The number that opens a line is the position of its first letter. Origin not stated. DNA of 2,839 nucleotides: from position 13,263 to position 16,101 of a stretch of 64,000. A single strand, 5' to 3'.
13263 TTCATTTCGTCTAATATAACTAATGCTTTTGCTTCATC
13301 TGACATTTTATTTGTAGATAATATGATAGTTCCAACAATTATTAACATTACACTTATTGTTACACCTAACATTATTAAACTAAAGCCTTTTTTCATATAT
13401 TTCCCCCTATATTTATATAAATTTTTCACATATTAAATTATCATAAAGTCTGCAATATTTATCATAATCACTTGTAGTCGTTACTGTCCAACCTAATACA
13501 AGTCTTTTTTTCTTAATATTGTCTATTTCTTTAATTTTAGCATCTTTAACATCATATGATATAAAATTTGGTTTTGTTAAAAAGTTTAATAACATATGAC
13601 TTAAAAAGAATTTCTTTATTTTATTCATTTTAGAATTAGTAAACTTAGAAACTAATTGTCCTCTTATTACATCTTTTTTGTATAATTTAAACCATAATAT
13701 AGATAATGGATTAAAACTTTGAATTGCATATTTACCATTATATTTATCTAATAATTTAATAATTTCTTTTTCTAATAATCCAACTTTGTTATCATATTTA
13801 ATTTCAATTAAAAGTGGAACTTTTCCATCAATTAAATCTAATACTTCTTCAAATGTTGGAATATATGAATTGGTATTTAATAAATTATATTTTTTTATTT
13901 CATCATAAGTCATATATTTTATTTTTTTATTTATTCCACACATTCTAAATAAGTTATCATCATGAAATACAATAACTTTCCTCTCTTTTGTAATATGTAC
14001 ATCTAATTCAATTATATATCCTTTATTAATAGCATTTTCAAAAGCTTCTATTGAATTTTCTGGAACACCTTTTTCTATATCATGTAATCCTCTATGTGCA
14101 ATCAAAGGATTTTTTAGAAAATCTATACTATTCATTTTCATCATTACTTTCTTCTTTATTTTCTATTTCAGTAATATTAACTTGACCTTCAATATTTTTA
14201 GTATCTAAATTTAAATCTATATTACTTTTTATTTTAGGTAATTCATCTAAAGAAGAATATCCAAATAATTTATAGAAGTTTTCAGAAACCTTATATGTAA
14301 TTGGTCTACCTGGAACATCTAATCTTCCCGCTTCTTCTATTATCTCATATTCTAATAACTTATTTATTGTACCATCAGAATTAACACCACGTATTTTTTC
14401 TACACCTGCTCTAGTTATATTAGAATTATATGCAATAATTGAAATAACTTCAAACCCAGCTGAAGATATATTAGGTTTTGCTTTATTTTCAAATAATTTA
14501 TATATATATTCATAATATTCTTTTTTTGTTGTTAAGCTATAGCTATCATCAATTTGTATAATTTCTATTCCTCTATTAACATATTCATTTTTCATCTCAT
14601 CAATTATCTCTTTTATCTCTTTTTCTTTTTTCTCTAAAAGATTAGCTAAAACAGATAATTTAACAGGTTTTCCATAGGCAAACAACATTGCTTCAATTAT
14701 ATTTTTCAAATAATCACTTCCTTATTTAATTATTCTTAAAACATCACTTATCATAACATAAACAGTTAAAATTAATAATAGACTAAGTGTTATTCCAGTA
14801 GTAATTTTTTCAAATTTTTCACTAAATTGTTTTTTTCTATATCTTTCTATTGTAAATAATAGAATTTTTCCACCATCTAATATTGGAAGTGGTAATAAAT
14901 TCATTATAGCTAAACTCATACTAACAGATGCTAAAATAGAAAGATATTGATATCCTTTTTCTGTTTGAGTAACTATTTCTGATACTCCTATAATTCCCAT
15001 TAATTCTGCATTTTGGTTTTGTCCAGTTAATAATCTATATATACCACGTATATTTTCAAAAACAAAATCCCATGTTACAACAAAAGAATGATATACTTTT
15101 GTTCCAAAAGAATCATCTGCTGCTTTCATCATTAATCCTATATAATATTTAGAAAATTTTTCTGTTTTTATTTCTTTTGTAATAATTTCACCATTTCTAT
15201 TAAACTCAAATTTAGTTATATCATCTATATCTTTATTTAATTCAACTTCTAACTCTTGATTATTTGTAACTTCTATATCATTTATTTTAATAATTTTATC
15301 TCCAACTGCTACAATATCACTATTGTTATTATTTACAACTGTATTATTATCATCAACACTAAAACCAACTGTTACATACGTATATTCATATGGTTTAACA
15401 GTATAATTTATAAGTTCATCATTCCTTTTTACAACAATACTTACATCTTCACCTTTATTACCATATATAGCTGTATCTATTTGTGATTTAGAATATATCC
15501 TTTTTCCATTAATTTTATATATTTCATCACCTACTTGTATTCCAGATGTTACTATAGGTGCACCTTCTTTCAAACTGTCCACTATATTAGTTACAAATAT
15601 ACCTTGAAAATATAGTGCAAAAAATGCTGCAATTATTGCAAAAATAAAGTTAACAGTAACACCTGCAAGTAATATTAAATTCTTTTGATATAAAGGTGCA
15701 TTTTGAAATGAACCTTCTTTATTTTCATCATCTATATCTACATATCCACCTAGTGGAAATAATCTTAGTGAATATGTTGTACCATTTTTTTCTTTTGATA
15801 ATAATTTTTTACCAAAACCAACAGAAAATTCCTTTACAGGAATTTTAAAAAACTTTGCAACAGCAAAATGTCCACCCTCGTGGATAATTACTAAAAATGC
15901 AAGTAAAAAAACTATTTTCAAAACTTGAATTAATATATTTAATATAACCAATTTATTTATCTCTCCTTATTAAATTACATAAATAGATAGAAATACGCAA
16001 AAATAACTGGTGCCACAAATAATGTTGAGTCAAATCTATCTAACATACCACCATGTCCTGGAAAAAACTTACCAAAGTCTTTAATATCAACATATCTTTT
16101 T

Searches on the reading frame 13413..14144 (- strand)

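Call 68: search_protein_families(library=pfam, proteins=[window:13413-14144:-], max_evalue=0.00001)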
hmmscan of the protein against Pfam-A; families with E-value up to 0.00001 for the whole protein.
window:13413-14144:- (243 aa): 1 family
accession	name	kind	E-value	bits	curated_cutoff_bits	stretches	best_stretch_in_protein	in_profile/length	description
PF03009.23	GDPD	-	4.1e-24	86.5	23.6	1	17-230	1-228/244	Glycerophosphoryl diester phosphodiesterase family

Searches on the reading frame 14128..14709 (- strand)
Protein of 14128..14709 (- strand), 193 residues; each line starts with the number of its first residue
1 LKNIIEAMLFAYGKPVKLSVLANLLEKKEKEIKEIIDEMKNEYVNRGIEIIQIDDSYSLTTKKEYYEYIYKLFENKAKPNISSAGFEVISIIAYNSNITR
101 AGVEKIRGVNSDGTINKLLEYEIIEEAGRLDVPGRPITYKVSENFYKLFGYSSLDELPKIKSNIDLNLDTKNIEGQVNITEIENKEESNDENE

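Call 68: search_protein_families(library=pfam, proteins=[window:14128-14709:-], max_evalue=0.00001)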
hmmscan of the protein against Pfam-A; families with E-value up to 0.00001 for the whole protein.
window:14128-14709:- (193 aa): 1 family
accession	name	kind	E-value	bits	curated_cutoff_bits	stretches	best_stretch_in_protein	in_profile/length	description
PF04079.22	SMC_ScpB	-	1.5e-52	177.8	27.4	1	4-160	2-160/160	Segregation and condensation complex subunit ScpB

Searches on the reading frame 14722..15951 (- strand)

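Call 68: search_protein_families(library=pfam, proteins=[window:14722-15951:-], max_evalue=0.00001)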
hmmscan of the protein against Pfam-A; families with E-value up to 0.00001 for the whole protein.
window:14722-15951:- (409 aa): 4 families
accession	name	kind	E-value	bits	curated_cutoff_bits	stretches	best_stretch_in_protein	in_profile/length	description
PF02163.28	Peptidase_M50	-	6.9e-57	192.8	27.2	1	14-395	3-221/221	Peptidase family M50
PF13180.12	PDZ_2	-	1.6e-13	51.2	27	1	123-186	15-79/80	PDZ domain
PF17820.7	PDZ_6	-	4.1e-10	39.7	27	1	137-176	15-54/54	PDZ domain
PF14685.13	PDZ_Tricorn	-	9.2e-08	32.4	25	0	128-179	28-81/88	Tricorn protease PDZ domain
